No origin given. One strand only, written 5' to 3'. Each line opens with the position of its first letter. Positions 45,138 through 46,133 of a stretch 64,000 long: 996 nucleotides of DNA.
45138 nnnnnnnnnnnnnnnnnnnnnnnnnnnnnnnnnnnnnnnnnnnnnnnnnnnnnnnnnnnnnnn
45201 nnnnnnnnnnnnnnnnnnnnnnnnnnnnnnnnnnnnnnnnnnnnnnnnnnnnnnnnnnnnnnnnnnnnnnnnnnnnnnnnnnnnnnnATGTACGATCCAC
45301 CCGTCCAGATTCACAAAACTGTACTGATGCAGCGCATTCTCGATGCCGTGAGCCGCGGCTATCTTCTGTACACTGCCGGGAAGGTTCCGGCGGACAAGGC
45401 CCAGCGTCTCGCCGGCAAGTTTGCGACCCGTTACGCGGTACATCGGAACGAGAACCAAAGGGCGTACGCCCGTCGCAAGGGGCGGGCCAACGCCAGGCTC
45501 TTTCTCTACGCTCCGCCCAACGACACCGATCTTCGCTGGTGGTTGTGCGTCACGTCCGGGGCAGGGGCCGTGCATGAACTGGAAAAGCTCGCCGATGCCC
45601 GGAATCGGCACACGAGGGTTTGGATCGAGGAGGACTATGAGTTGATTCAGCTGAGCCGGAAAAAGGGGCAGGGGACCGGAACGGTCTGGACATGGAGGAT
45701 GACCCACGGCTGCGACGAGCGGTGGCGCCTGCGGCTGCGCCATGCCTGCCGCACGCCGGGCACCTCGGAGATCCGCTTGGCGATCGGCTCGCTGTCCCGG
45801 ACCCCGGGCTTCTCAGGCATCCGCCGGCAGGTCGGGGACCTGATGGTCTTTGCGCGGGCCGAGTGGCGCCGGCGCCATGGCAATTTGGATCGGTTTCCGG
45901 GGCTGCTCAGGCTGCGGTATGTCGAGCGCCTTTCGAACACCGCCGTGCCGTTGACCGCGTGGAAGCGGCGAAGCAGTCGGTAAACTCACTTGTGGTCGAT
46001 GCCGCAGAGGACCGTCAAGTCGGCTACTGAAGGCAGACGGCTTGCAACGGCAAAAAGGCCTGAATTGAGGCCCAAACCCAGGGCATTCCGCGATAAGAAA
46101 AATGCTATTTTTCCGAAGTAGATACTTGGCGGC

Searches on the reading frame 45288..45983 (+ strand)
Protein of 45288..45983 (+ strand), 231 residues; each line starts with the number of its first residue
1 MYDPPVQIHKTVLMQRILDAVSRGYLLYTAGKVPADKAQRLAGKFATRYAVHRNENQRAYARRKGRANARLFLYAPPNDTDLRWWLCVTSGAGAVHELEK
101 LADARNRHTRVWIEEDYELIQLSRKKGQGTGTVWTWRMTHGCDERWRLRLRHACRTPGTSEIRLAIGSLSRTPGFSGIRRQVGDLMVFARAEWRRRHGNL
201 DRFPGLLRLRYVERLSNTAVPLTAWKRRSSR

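Call 27: find_encoding_contigs(protein=window:45288-45980:+, flank=10000, max_places=10)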
Protein window:45288-45980:+ (231 aa): 2 contigs read that carry it; 2 places shown.
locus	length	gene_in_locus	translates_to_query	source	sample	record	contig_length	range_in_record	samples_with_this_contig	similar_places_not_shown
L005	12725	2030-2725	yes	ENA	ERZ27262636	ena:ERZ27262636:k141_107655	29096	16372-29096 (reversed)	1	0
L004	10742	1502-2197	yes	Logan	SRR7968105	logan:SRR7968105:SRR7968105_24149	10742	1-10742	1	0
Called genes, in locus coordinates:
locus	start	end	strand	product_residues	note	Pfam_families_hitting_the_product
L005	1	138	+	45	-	?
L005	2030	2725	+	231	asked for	-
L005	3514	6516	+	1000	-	PF25873:WHD_MalT, PF03704:BTAD (weak)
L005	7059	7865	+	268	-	-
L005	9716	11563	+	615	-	PF00041:fn3 (weak), PF21783:YNCE (weak), PF08450:SGL (faint), PF02239:Cytochrom_D1 (faint), PF05694:SBP56 (faint), PF22494:choice_anch_I (faint), PF25174:Beta-prop_THOC3 (weak), PF21783:YNCE, +2 more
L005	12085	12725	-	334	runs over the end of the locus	PF00589:Phage_integrase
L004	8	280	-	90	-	-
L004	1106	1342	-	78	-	-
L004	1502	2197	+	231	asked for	-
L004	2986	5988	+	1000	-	PF25873:WHD_MalT, PF03704:BTAD (weak)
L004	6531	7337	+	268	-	-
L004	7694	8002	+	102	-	-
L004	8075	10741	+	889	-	?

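Call 48: search_protein_families(library=pfam, proteins=[window:45288-45983:+])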
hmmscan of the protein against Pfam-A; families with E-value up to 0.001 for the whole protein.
window:45288-45983:+ (231 aa): 0 families
